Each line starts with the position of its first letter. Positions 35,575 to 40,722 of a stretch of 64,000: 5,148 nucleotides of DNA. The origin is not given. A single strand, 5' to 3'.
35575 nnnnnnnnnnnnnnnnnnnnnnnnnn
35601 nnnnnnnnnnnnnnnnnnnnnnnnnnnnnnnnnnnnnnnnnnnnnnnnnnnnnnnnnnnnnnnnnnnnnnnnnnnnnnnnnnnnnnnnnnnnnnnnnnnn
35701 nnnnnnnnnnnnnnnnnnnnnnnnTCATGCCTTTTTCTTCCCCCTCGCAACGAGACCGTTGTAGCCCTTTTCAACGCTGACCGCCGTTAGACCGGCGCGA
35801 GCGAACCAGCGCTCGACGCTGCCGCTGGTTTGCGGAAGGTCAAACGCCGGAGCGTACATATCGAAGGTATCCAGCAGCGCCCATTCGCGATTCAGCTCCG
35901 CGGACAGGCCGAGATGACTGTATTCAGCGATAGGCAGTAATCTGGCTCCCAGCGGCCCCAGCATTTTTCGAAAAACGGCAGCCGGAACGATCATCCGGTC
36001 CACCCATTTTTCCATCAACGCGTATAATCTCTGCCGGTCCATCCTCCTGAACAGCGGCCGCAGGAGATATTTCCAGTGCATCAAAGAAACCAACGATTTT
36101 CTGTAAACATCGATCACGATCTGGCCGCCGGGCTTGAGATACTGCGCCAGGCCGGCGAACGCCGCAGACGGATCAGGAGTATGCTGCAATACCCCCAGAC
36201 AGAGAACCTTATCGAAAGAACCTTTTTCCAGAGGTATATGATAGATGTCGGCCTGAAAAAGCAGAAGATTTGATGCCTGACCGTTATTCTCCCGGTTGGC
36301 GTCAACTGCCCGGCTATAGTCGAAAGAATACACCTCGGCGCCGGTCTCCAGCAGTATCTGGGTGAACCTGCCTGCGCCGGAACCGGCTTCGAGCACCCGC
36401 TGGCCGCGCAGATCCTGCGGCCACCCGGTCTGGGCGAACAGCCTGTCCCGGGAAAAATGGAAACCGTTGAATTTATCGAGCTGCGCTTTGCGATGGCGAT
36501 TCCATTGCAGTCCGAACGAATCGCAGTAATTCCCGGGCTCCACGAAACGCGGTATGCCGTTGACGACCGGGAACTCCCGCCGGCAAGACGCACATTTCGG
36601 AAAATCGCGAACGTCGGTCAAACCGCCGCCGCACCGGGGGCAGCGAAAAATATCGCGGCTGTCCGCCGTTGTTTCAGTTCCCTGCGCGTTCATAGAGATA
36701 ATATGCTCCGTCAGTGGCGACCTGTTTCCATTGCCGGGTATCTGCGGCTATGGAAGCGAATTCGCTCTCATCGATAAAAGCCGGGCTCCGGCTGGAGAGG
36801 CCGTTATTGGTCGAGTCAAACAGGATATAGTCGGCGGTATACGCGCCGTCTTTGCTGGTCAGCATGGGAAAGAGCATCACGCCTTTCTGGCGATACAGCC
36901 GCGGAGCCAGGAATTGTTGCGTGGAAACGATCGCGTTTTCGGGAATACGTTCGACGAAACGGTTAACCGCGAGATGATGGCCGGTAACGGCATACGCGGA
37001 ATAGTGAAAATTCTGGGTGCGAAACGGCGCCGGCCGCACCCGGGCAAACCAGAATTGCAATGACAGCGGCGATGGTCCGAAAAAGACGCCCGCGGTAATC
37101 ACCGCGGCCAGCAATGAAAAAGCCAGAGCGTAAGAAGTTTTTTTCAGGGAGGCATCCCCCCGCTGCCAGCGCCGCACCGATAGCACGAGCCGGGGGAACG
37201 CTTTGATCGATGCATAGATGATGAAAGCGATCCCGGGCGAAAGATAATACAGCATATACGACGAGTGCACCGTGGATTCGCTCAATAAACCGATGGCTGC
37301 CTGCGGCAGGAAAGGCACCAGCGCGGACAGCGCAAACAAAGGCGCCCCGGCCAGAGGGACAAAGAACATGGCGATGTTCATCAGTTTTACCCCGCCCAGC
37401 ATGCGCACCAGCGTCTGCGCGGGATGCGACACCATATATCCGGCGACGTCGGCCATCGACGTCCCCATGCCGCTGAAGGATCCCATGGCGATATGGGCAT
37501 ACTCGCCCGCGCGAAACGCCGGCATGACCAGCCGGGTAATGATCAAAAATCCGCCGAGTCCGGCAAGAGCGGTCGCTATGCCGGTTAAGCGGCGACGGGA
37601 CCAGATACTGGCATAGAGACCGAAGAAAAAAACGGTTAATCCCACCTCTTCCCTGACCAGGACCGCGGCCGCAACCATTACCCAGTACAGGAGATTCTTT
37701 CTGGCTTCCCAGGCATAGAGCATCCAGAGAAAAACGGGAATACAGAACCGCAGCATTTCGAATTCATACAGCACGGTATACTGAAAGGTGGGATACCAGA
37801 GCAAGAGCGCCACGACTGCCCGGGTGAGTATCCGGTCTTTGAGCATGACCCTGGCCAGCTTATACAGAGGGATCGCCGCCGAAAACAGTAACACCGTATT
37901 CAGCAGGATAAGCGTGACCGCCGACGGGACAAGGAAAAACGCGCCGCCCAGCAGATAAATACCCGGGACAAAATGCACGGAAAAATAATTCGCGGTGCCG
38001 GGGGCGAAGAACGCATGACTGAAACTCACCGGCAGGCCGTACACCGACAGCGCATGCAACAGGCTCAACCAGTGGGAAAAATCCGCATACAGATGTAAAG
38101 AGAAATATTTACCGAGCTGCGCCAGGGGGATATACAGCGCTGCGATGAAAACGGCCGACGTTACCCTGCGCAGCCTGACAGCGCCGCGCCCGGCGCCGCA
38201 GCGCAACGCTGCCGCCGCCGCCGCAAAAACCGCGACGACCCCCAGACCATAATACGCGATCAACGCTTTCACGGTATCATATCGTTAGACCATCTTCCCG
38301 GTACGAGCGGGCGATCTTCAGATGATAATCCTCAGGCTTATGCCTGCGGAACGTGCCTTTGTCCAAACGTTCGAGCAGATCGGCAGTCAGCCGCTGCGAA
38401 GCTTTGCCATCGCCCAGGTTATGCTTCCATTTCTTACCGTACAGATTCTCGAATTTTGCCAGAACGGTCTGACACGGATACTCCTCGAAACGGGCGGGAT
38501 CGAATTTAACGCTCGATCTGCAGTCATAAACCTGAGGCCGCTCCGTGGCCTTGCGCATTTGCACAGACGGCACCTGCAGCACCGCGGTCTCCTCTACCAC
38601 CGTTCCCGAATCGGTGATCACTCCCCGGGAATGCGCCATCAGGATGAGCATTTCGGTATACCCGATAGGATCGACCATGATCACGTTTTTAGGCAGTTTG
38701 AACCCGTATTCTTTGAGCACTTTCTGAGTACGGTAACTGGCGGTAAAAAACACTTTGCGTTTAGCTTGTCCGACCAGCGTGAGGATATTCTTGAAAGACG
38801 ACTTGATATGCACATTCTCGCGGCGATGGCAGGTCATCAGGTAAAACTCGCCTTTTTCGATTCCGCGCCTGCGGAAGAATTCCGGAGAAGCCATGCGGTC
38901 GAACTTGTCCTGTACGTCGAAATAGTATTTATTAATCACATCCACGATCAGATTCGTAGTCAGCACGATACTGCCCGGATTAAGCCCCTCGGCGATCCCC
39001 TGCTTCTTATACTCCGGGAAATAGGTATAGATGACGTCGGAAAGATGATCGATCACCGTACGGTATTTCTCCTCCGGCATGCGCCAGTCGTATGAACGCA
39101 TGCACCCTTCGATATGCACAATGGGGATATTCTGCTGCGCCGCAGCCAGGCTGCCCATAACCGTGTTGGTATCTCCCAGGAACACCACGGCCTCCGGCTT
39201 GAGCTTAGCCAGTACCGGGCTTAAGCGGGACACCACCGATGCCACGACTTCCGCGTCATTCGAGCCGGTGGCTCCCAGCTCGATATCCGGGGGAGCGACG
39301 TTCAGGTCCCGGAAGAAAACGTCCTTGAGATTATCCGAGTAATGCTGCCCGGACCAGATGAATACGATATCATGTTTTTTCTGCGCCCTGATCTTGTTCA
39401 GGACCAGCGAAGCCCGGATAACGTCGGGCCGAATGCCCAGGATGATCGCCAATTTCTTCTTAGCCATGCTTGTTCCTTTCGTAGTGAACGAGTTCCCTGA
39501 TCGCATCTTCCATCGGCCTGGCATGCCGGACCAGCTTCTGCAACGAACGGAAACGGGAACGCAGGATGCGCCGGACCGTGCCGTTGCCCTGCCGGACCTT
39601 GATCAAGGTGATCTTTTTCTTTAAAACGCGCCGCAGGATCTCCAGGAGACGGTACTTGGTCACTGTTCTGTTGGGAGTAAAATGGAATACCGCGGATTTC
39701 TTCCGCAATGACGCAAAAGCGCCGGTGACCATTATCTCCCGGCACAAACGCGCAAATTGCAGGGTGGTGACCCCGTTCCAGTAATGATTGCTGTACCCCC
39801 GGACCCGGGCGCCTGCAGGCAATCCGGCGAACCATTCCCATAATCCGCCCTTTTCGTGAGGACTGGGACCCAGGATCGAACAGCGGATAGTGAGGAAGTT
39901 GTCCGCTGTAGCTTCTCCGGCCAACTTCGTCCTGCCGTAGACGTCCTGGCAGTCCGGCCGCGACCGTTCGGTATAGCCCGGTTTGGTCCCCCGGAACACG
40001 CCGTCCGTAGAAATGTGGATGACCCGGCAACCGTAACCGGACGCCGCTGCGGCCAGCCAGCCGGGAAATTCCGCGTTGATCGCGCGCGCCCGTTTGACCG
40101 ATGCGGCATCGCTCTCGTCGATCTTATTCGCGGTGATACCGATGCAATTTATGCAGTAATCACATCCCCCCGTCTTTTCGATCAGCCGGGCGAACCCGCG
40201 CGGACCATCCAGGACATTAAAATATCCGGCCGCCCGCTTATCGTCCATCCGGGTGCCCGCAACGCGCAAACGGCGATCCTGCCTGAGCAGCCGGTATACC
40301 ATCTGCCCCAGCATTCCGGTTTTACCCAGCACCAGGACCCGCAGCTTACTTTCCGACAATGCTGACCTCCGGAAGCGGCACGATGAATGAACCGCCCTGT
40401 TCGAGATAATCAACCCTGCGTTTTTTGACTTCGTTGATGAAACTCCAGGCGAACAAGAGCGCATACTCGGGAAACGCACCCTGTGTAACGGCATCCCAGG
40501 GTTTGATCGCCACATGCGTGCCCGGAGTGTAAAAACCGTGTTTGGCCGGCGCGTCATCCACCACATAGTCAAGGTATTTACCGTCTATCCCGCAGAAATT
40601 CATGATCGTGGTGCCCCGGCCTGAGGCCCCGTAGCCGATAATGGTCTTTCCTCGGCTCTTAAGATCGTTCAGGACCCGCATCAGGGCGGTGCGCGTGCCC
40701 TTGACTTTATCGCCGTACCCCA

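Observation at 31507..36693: Decoration module: B12-binding radical SAM enzyme coupled by ATGA overlap to a genuine AsnB amidotransferase, followed by two SAM-methyltransferase-like genes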

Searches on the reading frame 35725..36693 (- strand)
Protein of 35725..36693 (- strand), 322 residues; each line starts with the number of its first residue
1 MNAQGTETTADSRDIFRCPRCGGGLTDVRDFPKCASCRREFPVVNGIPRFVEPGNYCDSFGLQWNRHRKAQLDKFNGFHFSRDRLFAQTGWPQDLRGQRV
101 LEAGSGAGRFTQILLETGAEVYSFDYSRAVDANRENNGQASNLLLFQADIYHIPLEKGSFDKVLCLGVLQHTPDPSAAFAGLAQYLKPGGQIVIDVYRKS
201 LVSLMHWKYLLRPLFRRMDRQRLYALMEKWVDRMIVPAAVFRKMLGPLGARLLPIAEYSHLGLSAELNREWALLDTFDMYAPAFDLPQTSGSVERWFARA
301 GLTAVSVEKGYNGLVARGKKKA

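Call 3: search_protein_families(library=pfam, proteins=[window:35725-36693:-], max_evalue=0.01)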
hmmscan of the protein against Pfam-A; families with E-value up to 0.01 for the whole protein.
window:35725-36693:- (322 aa): 8 families
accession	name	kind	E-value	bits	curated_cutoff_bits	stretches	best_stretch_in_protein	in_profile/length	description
PF08241.18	Methyltransf_11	-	4.2e-20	72.6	21.2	1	101-194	1-95/95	Methyltransferase domain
PF13489.12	Methyltransf_23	-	2.4e-18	66.8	27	1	92-229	18-156/164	Methyltransferase domain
PF13847.12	Methyltransf_31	-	3.3e-15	56.5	27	1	97-198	4-113/145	Methyltransferase domain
PF13649.12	Methyltransf_25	-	4.4e-15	56.6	27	1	100-190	1-97/97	Methyltransferase domain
PF08242.18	Methyltransf_12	-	1.5e-14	54.9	30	1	101-191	1-97/98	Methyltransferase domain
PF08003.17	Methyltransf_9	-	0.00035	20.1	23.8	1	94-195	113-218/315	Protein of unknown function (DUF1698)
PF01209.24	Ubie_methyltran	-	0.0021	17.9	20.1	1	94-207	45-164/233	ubiE/COQ5 methyltransferase family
PF01728.25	FtsJ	-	0.0024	18.2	24.1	0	96-151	21-76/181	FtsJ-like methyltransferase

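Call 6: search_protein_families(library=ncbifam, proteins=[window:35725-36693:-], max_evalue=0.01)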
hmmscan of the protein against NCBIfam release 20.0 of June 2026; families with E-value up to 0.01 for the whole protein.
window:35725-36693:- (322 aa): 31 families (the best 25 are shown)
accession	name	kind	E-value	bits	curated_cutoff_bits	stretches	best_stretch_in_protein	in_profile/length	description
NF045667.1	MTase_DVU1556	equivalog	3.7e-14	52.7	155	1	96-200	22-126/213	DVU_1556 family methyltransferase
TIGR02072.1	BioC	equivalog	1.2e-10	41.6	184.95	1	97-194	35-132/244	malonyl-ACP O-methyltransferase BioC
TIGR01983.1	UbiG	equivalog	5e-10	39.1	102.95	1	89-205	45-162/228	bifunctional 2-polyprenyl-6-hydroxyphenol methylase/3-demethylubiquinol 3-O-methyltransferase UbiG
NF011650.0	PRK15068.1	equivalog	8.6e-10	38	209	1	93-196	119-227/324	tRNA 5-methoxyuridine(34)/uridine 5-oxyacetic acid(34) synthase CmoB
TIGR02021.1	BchM-ChlM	equivalog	1.3e-09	37.8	158.9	1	92-177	49-136/218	magnesium protoporphyrin IX methyltransferase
NF001241.0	PRK00216.1-2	equivalog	1.3e-08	34.8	327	1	96-211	51-167/231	demethylmenaquinone methyltransferase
NF043040.1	corrin_prot_MT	hypoth_equivalog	1.3e-08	34.5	180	1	96-194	41-147/216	corrinoid protein-associated methyltransferase CpaM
NF007610.0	PRK10258.1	equivalog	1.6e-08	34.2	342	1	98-196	44-140/251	malonyl-ACP O-methyltransferase BioC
TIGR00452.1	TIGR00452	equivalog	6.3e-08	31.8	275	1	93-195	114-220/316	tRNA 5-methoxyuridine(34)/uridine 5-oxyacetic acid(34) synthase CmoB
NF041820.1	daptide_MTase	equivalog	1.2e-06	28.2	175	1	98-199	38-147/243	daptide-type RiPP biosynthesis methyltransferase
NF008823.0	PRK11873.1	subfamily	1.8e-06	27.7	263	1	96-194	77-181/272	arsenite methyltransferase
TIGR04290.1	meth_Rta_06860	hypoth_equivalog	1.1e-05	25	300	1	90-179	43-135/226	TIGR04290 family methyltransferase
TIGR04345.1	ovoA_Cterm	equivalog_domain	2.4e-05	24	170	1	139-196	114-171/242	putative 4-mercaptohistidine N1-methyltransferase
NF008264.0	PRK11036.1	equivalog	4e-05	23.2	366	1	98-199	46-152/261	tRNA uridine 5-oxyacetic acid(34) methyltransferase CmoM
NF041537.1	ArsM_AhpD_UU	exception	8.6e-05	21.5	510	1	96-194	76-180/345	arsenite methyltransferase/AhpD domain selenoprotein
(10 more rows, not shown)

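Call 56: search_solved_structures(query=window:35725-36693:-, max_evalue=0.00001)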
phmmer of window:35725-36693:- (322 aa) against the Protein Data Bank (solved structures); distinct sequences matched with E-value up to 0.00001: 12.
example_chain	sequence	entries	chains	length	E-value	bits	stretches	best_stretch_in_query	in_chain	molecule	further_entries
3mgg_A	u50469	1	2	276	2.3e-12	49.8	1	97-194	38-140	Methyltransferase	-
5wp5_A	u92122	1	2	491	2.2e-11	46.6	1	96-193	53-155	Phosphomethylethanolamine N-methyltransferase 2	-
5wp4_A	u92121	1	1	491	4.6e-09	39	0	96-192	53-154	Phosphoethanolamine N-methyltransferase 1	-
4kdc_A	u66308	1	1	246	4e-08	35.9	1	95-214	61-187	3-demethylubiquinone-9 3-methyltransferase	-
8zc8_A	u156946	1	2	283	4.8e-08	35.6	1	96-196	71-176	MitM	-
21zq_A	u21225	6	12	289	5e-08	35.6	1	96-196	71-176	MitM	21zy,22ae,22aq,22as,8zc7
3bus_A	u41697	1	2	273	7e-08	35.1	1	93-194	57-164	Methyltransferase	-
4kdr_A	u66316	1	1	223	1.3e-07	34.2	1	95-199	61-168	3-demethylubiquinone-9 3-methyltransferase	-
5dpm_A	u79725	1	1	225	1.4e-07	34.1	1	95-199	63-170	Ubiquinone biosynthesis O-methyltransferase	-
4ine_A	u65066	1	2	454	1.4e-06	30.8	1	96-200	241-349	Protein PMT-2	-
3ccf_A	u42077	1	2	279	3.1e-06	29.7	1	96-218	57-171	Cyclopropane-fatty-acyl-phospholipid synthase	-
4krh_A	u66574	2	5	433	5.4e-06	28.9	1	96-198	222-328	Phosphoethanolamine N-methyltransferase 2 | Phospholethanolamine N-methyltransferase 2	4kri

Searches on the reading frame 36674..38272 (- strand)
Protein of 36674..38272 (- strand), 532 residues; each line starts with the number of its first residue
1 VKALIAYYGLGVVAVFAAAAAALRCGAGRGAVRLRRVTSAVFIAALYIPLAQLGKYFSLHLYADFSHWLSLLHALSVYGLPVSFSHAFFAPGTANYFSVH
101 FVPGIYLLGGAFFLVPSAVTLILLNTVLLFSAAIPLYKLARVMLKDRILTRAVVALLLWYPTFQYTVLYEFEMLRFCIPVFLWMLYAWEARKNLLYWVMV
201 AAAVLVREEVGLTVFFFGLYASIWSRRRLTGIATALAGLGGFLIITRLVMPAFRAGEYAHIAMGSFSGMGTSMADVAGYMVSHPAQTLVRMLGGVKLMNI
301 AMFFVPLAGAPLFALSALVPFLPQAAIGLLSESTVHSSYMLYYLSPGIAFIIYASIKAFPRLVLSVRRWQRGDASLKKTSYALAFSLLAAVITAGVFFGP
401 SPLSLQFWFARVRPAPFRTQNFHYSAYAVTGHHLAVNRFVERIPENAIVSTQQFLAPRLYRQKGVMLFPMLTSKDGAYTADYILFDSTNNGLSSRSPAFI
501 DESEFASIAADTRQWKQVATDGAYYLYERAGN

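Call 3: search_protein_families(library=pfam, proteins=[window:36674-38272:-], max_evalue=0.01)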
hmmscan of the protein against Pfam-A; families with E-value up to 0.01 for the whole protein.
window:36674-38272:- (532 aa): 1 family
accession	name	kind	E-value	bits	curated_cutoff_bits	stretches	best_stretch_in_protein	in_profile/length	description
PF09852.15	DUF2079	-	2e-39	136.4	28.2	1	87-497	37-433/459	Predicted membrane protein (DUF2079)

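Call 6: search_protein_families(library=ncbifam, proteins=[window:36674-38272:-], max_evalue=0.01)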
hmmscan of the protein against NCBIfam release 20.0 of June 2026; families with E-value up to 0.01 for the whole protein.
window:36674-38272:- (532 aa): 0 families

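Call 60: search_solved_structures(query=window:36674-38272:-, max_evalue=1)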
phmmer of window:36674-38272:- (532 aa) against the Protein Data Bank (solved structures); distinct sequences matched with E-value up to 1: 0.

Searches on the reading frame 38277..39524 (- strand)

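Call 3: search_protein_families(library=pfam, proteins=[window:38277-39524:-], max_evalue=0.01)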
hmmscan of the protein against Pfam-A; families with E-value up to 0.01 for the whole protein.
window:38277-39524:- (415 aa): 1 family
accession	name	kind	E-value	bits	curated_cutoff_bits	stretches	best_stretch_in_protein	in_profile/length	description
PF02350.25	Epimerase_2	-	2.4e-70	237.6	30.6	1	44-381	2-344/347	UDP-N-acetylglucosamine 2-epimerase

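Call 6: search_protein_families(library=ncbifam, proteins=[window:38277-39524:-], max_evalue=0.01)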
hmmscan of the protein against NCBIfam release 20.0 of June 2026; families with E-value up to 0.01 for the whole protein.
window:38277-39524:- (415 aa): 2 families
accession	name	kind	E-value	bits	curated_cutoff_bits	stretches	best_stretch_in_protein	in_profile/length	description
TIGR00236.1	wecB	equivalog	2.8e-58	197.8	210.15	1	24-383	2-362/366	non-hydrolyzing UDP-N-acetylglucosamine 2-epimerase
TIGR03568.1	NeuC_NnaA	equivalog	8.9e-18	64.3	235.9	1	23-322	1-305/365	UDP-N-acetylglucosamine 2-epimerase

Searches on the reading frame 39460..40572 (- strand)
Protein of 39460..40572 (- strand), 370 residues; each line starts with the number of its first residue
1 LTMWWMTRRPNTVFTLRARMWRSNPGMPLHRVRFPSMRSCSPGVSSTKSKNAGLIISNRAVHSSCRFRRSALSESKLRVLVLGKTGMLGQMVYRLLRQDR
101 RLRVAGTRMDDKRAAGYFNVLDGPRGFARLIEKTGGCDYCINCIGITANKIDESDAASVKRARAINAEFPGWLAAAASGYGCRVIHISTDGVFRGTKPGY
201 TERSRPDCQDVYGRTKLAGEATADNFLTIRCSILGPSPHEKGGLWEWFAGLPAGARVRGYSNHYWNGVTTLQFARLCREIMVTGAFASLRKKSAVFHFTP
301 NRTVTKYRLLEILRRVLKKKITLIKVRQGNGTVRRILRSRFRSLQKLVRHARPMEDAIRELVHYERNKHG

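Call 28: search_protein_families(library=pfam, proteins=[window:39460-40572:-], max_evalue=0.00001)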
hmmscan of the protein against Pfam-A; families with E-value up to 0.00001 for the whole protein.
window:39460-40572:- (370 aa): 2 families
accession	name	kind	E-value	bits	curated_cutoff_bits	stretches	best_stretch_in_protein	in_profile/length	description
PF04321.23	RmlD_sub_bind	-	2.9e-21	76.3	27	1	78-313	2-227/287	RmlD substrate binding domain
PF01370.27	Epimerase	-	1.6e-07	31.4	20.9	1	79-225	1-155/240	NAD dependent epimerase/dehydratase family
